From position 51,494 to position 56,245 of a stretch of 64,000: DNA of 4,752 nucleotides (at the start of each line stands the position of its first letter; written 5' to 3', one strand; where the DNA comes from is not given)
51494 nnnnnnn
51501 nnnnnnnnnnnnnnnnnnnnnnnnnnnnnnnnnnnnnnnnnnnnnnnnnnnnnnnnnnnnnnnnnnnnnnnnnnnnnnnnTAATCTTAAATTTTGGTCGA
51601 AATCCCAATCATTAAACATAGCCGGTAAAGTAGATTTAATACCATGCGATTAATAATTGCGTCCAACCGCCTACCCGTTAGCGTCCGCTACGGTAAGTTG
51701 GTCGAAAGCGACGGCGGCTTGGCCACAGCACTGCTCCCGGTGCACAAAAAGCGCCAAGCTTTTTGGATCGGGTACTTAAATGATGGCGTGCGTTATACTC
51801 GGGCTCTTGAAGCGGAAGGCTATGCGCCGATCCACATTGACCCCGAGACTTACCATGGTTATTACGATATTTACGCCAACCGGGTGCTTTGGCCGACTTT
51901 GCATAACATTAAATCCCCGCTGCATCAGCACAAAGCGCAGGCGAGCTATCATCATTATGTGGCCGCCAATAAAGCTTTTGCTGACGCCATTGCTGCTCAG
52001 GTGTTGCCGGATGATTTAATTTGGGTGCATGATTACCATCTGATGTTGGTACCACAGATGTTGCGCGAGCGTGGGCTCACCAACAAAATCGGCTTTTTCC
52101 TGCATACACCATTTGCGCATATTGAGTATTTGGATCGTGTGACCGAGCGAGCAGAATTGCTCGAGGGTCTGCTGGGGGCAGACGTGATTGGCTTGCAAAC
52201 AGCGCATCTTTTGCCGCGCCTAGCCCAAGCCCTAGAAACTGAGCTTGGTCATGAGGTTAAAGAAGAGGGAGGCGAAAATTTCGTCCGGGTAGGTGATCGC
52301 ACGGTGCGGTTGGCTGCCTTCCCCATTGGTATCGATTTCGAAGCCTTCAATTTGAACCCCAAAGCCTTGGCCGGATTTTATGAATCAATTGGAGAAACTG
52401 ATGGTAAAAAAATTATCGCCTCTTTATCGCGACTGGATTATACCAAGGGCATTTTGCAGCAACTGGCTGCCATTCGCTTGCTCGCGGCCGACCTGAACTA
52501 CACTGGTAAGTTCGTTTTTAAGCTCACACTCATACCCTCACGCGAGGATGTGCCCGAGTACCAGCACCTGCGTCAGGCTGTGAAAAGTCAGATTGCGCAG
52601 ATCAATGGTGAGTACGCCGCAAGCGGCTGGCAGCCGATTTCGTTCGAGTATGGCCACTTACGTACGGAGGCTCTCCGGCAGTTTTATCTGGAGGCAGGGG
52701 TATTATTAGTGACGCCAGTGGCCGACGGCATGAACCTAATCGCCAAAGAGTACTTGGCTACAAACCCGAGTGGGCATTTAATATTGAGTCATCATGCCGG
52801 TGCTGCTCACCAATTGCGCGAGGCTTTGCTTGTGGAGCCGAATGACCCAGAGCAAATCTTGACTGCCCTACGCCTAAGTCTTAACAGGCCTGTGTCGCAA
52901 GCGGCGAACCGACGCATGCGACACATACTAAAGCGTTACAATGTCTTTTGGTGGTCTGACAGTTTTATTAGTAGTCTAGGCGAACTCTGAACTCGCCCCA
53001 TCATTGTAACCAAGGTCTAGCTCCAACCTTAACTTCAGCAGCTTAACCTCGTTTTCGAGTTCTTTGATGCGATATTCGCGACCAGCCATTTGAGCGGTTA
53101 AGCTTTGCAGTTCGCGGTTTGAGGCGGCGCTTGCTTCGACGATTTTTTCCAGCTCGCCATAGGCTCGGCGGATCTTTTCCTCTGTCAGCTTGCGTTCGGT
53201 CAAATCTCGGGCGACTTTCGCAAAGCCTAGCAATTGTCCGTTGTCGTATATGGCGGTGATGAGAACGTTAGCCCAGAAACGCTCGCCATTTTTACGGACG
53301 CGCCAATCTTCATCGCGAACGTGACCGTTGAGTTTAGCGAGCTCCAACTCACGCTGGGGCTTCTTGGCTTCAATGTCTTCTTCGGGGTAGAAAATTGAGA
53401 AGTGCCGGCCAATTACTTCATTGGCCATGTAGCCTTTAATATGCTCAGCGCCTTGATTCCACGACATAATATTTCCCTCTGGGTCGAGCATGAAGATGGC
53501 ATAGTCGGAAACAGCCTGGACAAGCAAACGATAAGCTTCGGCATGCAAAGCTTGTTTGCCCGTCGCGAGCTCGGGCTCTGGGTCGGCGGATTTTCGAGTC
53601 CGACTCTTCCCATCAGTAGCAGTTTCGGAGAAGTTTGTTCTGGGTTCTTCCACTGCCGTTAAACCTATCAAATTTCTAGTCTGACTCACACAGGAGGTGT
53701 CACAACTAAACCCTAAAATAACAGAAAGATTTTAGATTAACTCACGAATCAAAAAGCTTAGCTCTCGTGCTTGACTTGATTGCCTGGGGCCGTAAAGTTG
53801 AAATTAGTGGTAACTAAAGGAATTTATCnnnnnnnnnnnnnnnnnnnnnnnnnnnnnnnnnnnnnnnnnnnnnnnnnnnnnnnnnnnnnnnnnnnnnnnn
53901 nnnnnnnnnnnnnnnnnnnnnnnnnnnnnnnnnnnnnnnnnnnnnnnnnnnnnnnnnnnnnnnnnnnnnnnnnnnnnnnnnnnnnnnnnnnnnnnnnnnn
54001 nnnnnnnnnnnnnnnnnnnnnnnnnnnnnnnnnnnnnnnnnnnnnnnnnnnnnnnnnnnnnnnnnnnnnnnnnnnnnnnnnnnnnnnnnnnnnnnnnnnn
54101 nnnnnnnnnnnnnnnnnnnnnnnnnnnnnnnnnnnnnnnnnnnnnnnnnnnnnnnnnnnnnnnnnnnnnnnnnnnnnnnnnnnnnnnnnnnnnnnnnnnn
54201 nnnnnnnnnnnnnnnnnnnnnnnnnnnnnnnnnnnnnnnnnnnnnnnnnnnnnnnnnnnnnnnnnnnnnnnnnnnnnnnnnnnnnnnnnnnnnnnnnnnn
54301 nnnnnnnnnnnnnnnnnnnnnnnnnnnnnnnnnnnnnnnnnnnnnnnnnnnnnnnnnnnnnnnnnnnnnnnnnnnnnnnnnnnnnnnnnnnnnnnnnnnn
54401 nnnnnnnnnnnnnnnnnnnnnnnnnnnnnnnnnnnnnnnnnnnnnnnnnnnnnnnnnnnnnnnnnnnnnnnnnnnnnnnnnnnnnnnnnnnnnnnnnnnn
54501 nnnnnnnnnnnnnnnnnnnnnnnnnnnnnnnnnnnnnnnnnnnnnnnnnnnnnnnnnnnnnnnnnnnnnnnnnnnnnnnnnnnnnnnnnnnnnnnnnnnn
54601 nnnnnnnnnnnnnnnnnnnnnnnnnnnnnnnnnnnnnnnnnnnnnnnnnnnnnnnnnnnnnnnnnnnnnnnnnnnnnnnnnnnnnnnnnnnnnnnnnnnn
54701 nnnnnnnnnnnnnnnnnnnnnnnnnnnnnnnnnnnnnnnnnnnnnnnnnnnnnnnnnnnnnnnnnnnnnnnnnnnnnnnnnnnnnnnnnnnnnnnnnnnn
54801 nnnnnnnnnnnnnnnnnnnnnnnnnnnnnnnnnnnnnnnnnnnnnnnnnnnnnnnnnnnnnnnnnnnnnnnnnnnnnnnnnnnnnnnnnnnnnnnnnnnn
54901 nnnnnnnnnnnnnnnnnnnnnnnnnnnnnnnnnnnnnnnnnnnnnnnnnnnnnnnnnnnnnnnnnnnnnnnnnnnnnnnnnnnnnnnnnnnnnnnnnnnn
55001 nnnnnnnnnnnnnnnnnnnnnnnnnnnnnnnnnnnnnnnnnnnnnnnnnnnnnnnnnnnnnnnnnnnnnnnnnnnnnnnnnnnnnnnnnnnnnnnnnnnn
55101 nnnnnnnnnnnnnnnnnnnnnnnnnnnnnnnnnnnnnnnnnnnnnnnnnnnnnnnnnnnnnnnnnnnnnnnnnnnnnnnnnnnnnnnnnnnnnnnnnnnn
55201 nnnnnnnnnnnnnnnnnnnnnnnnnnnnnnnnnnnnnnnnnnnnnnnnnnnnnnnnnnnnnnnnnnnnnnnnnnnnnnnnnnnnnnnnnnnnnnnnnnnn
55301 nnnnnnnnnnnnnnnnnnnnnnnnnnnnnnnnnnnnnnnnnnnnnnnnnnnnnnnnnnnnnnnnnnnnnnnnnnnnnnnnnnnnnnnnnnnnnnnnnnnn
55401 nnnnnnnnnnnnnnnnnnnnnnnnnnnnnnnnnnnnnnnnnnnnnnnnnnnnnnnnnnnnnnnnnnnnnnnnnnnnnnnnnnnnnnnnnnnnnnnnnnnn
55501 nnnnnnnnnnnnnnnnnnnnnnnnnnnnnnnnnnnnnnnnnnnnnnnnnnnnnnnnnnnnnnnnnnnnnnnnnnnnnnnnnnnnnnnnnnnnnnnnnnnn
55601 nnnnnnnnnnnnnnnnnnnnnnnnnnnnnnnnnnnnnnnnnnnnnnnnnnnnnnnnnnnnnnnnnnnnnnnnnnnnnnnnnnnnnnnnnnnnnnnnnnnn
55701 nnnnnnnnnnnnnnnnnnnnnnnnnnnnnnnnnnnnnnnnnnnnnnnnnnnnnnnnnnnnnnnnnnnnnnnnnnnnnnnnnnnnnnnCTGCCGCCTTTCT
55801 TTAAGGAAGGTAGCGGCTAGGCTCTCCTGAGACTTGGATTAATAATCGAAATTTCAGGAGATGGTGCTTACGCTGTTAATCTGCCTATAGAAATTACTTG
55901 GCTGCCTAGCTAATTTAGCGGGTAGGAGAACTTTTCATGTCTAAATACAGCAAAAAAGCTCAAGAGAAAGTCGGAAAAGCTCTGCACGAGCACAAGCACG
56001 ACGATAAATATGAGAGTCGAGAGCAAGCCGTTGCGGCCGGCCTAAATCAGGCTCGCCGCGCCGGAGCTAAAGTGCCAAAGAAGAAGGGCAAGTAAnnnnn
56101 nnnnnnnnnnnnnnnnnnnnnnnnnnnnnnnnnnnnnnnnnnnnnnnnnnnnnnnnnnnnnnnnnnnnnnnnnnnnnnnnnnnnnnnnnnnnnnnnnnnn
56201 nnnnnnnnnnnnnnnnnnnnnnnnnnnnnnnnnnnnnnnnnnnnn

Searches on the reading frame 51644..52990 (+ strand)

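Call 26: search_protein_families(library=pfam, proteins=[window:51644-52990:+], max_evalue=0.00001)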
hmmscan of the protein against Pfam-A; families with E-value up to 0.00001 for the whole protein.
window:51644-52990:+ (448 aa): 1 family
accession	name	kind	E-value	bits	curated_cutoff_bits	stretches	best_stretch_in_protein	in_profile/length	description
PF00982.27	Glyco_transf_20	-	1.9e-96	324.1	32.5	1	6-445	6-471/473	Glycosyltransferase family 20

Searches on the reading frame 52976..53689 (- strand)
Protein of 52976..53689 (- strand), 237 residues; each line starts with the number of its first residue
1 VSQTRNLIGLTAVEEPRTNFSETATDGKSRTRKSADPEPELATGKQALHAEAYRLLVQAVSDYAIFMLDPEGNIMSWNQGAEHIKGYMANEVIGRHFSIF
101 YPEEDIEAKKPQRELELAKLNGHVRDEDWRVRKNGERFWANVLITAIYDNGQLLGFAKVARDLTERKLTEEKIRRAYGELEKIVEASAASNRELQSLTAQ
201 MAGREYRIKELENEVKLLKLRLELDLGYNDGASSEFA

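Call 3: search_protein_families(library=pfam, proteins=[window:52976-53689:-], max_evalue=0.01)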
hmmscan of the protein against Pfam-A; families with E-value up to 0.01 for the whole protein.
window:52976-53689:- (237 aa): 5 families
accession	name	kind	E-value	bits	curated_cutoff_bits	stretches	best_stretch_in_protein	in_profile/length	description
PF13426.13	PAS_9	-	2.8e-14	53.7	27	1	64-165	3-103/103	PAS domain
PF00989.32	PAS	-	2.5e-13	50.5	22.6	1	53-162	3-112/113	PAS fold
PF08448.16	PAS_4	-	1.2e-09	38.7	23.1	1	63-167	6-109/110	PAS fold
PF08447.18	PAS_3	-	0.00013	22.6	25.6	1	75-159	2-88/89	PAS fold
PF13188.13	PAS_8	-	0.0012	19.1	21.8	1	53-107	3-56/65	PAS domain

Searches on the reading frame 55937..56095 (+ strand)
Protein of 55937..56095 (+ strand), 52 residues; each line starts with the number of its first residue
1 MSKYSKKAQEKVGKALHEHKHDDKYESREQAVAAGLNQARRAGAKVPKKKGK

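Call 3: search_protein_families(library=pfam, proteins=[window:55937-56095:+], max_evalue=0.01)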
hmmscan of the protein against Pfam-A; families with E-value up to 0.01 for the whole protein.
window:55937-56095:+ (52 aa): 1 family
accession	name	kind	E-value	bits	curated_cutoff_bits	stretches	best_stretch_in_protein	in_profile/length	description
PF20106.4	DUF6496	-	3.3e-11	43.8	24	1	3-50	1-58/58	Family of unknown function (DUF6496)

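Call 6: search_protein_families(library=ncbifam, proteins=[window:55937-56095:+], max_evalue=0.01)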
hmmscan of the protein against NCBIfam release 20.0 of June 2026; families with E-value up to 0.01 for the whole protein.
window:55937-56095:+ (52 aa): 0 families

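Call 28: find_homologous_proteins(query=window:55937-56095:+, max_evalue=0.001)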
Query window:55937-56095:+ (52 aa): 62 proteins with E <= 0.001 among 62 candidates.
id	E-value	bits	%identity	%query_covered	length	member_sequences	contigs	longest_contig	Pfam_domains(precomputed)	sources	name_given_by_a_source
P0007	5.7e-24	99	100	100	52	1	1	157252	PF20106.5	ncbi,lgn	-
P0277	2.4e-15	73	72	96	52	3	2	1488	PF20106.5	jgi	jgi:hypothetical protein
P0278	3.4e-15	72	74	96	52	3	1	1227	PF20106.5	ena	-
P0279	4.5e-15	72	79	90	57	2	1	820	PF20106.5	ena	-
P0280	6.6e-15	71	81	90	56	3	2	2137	PF20106.5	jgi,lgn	-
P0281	1.5e-14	70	71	94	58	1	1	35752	PF20106.5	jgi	jgi:hypothetical protein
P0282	3.7e-14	69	78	96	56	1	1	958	PF20106.5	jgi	jgi:hypothetical protein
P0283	1.2e-13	68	69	94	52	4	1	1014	PF20106.5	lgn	-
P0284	1.2e-13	67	72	96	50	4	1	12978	PF20106.5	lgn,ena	-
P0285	4.2e-13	66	70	96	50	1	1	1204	PF20106.5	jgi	jgi:hypothetical protein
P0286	7.9e-13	65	67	98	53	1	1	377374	PF20106.5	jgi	jgi:hypothetical protein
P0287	7.9e-13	65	70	77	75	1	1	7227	PF20106.5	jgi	jgi:uncharacterized protein DUF6496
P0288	1.2e-12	64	68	96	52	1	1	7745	PF20106.5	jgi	jgi:hypothetical protein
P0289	3.4e-8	51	63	96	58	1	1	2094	PF20106.5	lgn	-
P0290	5.4e-8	50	57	87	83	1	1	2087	PF20106.5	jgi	jgi:hypothetical protein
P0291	7.0e-8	50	56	90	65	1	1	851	PF20106.5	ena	-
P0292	9.1e-8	49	60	94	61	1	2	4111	PF20106.5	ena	-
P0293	1.2e-7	49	59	98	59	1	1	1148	PF20106.5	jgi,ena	-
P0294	1.4e-7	49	59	98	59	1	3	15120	PF20106.5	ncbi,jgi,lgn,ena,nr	ncbi:MAG TPA: DUF6496 domain-containing protein [Burkholderiaceae bacterium]|nr:DUF6496 domain-conta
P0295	1.5e-7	49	57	96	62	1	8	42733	PF20106.5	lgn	-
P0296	1.6e-7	49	55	87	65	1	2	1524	PF20106.5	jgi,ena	jgi:hypothetical protein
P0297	1.6e-7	49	60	96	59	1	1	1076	PF20106.5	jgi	jgi:hypothetical protein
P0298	2.3e-7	48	57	96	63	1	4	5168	PF20106.5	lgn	-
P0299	5.4e-7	47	60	96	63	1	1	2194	PF20106.5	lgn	-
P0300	8.9e-7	46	57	96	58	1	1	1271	PF20106.5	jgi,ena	-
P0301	1.0e-6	46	56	85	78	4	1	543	PF20106.5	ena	-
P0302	3.0e-6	45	57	96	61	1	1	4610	PF20106.5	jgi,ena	jgi:hypothetical protein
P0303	4.3e-6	44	57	96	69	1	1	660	PF20106.5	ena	-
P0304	5.3e-6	44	55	96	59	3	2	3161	PF20106.5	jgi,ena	-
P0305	9.1e-6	43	55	90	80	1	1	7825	PF20106.5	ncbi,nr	ncbi:MAG: hypothetical protein E6H64_01555 [Betaproteobacteria bacterium]|nr:MAG: hypothetical prote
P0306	1.2e-5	43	56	90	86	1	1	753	PF20106.5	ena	-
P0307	1.3e-5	43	56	90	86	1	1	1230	PF20106.5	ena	-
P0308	1.7e-5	42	55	96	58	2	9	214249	PF20106.5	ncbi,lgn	-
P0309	1.9e-5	42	55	90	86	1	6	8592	PF20106.5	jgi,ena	-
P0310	1.9e-5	42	55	90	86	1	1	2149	PF20106.5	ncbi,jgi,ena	-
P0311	2.2e-5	42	55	87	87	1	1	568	PF20106.5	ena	-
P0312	2.7e-5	42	53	87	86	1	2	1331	PF20106.5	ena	-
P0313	3.0e-5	42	55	90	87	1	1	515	PF20106.5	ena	-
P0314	3.1e-5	42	57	96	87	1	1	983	PF20106.5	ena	-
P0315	6.0e-5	41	57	96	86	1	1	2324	PF20106.5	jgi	jgi:hypothetical protein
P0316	6.2e-5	41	57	96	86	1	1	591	PF20106.5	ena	-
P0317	6.5e-5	41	57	96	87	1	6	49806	PF20106.5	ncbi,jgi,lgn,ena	-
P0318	7.0e-5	40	55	90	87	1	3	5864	PF20106.5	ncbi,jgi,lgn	ncbi:MAG TPA: DUF6496 domain-containing protein [Pseudolabrys sp.]|jgi:hypothetical protein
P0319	9.0e-5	40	57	96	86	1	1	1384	PF20106.5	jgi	-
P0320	9.4e-5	40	57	96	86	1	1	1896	PF20106.5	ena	-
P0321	1.0e-4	40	57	96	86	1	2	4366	PF20106.5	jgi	jgi:hypothetical protein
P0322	1.3e-4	40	57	96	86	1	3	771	PF20106.5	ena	-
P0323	1.4e-4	39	55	90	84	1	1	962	PF20106.5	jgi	jgi:hypothetical protein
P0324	1.5e-4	39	55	90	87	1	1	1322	PF20106.5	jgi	jgi:hypothetical protein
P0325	1.5e-4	39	57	96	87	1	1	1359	PF20106.5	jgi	jgi:uncharacterized protein DUF6496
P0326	1.5e-4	39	57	96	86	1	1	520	PF20106.5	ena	-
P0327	1.6e-4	39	57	96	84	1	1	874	PF20106.5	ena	-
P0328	1.6e-4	39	55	90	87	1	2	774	PF20106.5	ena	-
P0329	1.6e-4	39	57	96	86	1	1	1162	PF20106.5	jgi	jgi:hypothetical protein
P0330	1.6e-4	39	57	96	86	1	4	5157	PF20106.5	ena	-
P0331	1.6e-4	39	55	90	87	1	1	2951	PF20106.5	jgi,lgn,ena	-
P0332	1.6e-4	39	57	96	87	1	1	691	PF20106.5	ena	-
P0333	1.6e-4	39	55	90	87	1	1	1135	PF20106.5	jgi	-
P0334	1.7e-4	39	57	96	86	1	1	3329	PF20106.5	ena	-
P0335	1.8e-4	39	55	90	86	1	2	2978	PF20106.5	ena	-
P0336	2.0e-4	39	55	90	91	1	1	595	PF20106.5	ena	-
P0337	3.5e-4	38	55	96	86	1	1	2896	PF20106.5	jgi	-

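Call 29: find_encoding_contigs(protein=P0281, flank=6000, max_places=2)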
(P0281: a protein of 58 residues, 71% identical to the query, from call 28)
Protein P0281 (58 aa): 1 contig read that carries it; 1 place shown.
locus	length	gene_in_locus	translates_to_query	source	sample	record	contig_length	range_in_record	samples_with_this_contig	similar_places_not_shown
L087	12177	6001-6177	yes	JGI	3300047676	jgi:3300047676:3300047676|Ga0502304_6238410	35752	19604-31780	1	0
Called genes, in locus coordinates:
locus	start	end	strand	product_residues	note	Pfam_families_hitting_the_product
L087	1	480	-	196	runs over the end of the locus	PF02698:DUF218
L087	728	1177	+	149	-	PF04977:DivIC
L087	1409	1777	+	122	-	-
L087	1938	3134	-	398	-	PF01946:Thi4, PF00890:FAD_binding_2 (weak), PF01266:DAO, PF01494:FAD_binding_3, PF03486:HI0933_like (faint), PF13450:NAD_binding_8, PF13738:Pyr_redox_3 (faint)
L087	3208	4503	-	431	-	PF04024:PspC, PF22571:LiaI-LiaF-TM_PspC (weak), PF10988:DUF2807 (weak)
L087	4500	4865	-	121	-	PF03551:PadR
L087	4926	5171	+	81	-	-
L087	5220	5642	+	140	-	PF08570:DUF1761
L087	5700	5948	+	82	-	-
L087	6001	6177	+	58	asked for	PF20106:DUF6496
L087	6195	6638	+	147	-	PF14342:DUF4396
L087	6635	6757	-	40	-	-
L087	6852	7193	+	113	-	-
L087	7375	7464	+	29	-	-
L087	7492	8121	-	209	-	-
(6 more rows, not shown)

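Call 30: find_encoding_contigs(protein=P0286, flank=6000, max_places=2)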
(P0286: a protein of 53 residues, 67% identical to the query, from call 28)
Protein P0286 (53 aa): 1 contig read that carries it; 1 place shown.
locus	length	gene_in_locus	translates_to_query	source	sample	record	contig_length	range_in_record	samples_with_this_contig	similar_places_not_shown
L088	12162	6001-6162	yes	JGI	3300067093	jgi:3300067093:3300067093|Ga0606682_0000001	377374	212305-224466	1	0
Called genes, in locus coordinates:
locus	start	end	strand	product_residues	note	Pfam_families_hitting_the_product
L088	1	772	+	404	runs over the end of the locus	-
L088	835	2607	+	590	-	PF02922:CBM_48, PF16561:AMPK1_CBM (faint), PF00128:Alpha-amylase, PF02806:Alpha-amylase_C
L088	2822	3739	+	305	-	PF00561:Abhydrolase_1, PF12697:Abhydrolase_6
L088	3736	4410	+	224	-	PF00027:cNMP_binding, PF13545:HTH_Crp_2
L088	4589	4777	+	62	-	PF10685:KGG (weak)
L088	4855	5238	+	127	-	PF04120:Iron_permease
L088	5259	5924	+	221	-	PF20554:DUF6766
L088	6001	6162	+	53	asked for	PF20106:DUF6496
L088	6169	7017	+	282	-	PF23441:SDR (weak), PF00106:adh_short, PF08659:KR, PF13561:adh_short_C2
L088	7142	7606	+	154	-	PF00293:NUDIX, PF14815:NUDIX_4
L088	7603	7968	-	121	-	PF07681:DoxX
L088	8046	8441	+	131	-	PF13473:Cupredoxin_1 (weak)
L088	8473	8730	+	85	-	-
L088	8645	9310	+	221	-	-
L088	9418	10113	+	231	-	-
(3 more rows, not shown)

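Call 31: find_encoding_contigs(protein=P0284, flank=6000, max_places=2)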
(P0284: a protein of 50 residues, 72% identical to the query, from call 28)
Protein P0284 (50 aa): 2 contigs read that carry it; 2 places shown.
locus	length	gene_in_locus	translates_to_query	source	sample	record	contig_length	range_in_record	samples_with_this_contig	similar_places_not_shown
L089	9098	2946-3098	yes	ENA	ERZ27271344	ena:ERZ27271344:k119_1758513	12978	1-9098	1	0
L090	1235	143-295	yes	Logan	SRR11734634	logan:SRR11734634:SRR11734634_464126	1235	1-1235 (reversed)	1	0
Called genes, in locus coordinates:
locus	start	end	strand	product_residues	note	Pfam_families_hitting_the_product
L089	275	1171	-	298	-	PF01522:Polysacc_deac_1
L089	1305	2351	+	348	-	-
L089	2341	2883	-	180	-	PF00293:NUDIX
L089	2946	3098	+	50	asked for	PF20106:DUF6496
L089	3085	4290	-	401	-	PF02812:ELFV_dehydrog_N, PF00208:ELFV_dehydrog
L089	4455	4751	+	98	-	-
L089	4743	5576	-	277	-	PF03631:Virul_fac_BrkB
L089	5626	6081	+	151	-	PF01741:MscL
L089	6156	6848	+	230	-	PF02592:Vut_1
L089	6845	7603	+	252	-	PF01996:F420_ligase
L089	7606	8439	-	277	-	-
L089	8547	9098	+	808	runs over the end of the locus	-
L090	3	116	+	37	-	?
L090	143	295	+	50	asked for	PF20106:DUF6496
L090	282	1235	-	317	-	?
